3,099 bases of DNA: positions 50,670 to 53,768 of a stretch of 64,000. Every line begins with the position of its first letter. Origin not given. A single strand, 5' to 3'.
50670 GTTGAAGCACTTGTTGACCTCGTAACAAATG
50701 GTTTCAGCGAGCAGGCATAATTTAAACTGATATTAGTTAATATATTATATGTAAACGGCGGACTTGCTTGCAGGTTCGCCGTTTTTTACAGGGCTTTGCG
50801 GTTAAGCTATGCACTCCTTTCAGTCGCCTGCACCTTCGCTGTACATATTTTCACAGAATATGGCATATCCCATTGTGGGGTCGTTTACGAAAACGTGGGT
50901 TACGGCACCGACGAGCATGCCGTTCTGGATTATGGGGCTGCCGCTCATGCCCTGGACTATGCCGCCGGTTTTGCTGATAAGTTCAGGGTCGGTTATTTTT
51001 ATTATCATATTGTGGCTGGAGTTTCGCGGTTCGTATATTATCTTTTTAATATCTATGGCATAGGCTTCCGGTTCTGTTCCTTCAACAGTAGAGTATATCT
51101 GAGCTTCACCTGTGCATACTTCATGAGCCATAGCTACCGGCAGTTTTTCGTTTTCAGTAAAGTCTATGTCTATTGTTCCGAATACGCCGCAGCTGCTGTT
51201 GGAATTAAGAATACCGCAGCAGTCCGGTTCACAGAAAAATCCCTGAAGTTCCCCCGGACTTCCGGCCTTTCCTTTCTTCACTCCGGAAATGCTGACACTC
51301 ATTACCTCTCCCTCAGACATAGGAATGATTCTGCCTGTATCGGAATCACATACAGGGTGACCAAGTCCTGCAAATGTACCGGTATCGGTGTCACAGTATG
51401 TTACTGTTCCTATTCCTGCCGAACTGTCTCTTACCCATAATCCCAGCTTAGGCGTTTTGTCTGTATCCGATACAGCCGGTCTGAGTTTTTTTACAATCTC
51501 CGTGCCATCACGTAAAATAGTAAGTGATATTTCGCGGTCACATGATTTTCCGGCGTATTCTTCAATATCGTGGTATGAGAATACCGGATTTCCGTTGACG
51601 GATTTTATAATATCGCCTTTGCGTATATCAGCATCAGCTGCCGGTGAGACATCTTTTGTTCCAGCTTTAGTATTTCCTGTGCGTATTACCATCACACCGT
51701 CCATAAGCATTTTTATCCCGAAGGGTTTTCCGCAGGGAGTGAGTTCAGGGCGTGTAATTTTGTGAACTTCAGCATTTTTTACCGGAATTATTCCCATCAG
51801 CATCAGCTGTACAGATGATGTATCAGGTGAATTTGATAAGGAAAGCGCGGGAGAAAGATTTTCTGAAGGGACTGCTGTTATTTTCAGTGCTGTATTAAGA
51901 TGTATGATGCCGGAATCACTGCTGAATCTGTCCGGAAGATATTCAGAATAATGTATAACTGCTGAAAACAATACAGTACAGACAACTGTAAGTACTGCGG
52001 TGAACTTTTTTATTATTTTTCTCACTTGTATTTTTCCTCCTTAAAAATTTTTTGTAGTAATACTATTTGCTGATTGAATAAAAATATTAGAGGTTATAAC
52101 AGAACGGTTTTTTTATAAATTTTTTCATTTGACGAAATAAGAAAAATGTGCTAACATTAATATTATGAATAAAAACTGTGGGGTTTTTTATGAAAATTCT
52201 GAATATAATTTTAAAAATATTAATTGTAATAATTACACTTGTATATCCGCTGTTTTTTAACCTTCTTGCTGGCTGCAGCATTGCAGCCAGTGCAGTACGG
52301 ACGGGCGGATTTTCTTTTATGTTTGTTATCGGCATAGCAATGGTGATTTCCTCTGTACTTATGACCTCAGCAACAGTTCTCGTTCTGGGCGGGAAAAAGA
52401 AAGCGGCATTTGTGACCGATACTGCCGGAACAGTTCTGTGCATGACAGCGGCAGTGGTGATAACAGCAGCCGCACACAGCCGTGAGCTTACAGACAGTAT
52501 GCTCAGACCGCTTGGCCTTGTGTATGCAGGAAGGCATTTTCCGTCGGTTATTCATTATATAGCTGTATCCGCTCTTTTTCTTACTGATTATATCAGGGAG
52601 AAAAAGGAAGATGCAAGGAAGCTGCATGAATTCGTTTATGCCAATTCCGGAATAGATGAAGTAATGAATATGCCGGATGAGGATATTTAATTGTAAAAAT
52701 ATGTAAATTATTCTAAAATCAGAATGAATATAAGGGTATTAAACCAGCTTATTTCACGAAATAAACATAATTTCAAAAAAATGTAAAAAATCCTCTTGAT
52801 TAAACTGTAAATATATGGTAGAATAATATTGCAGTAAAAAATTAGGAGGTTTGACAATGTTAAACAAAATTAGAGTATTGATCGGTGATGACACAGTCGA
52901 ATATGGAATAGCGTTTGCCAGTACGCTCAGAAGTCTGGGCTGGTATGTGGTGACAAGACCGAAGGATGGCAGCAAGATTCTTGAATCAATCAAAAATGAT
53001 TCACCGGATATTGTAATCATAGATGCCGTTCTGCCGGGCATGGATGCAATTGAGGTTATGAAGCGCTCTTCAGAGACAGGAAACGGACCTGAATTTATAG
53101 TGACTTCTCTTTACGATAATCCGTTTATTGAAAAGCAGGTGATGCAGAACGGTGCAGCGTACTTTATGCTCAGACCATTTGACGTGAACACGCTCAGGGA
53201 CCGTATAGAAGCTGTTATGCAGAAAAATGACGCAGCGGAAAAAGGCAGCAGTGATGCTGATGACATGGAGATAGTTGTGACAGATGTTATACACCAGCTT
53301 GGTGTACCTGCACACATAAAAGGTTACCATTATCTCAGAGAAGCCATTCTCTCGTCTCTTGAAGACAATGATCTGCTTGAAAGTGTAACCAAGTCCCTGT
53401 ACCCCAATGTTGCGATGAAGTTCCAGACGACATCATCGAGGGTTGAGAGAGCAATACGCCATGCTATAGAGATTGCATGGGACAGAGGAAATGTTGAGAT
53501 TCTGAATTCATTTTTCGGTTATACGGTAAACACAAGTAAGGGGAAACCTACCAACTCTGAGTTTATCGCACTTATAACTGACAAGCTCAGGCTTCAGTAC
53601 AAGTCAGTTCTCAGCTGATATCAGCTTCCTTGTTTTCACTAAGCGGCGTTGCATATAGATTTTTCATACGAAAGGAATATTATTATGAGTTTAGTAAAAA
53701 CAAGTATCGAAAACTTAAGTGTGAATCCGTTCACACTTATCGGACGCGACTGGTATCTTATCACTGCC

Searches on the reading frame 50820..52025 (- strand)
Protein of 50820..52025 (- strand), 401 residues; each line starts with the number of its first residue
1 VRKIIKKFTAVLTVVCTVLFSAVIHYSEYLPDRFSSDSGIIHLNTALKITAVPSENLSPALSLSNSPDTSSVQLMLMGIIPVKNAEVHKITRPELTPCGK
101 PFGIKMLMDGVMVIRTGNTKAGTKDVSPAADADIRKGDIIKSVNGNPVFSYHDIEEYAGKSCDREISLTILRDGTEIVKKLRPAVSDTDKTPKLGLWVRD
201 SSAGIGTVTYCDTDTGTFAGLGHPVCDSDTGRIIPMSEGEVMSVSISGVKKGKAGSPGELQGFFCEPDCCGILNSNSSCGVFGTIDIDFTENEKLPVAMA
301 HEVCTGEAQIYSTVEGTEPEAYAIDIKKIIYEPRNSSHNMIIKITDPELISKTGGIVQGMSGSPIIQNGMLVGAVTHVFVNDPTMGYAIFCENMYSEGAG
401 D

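Call 57: search_protein_families(library=pfam, proteins=[window:50820-52025:-], max_evalue=0.00001)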
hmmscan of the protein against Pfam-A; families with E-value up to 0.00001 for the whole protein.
window:50820-52025:- (401 aa): 3 families
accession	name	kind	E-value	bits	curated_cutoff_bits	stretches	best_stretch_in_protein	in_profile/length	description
PF05580.18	Peptidase_S55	-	3.4e-82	276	25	1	193-395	4-210/210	SpoIVB peptidase S55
PF17820.7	PDZ_6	-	5e-08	33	27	1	127-172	9-54/54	PDZ domain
PF13180.12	PDZ_2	-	1.9e-07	31.7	27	1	109-176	12-73/80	PDZ domain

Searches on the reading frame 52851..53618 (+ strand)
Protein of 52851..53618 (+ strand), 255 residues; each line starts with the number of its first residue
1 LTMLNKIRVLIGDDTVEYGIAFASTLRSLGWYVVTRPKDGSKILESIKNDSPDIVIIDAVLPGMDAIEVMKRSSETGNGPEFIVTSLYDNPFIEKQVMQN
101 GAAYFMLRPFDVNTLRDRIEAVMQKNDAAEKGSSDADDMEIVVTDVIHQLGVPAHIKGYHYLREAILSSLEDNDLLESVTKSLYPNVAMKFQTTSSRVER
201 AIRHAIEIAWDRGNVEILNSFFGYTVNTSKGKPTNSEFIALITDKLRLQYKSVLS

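Call 57: search_protein_families(library=pfam, proteins=[window:52851-53618:+], max_evalue=0.00001)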
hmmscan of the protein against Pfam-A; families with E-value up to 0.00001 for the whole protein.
window:52851-53618:+ (255 aa): 2 families
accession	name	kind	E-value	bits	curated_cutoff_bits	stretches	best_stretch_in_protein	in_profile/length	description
PF08769.17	Spo0A_C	-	6.6e-44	148.6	25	1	143-246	1-104/104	Sporulation initiation factor Spo0A C terminal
PF00072.30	Response_reg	-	5e-14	52.9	30.2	1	9-120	1-111/111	Response regulator receiver domain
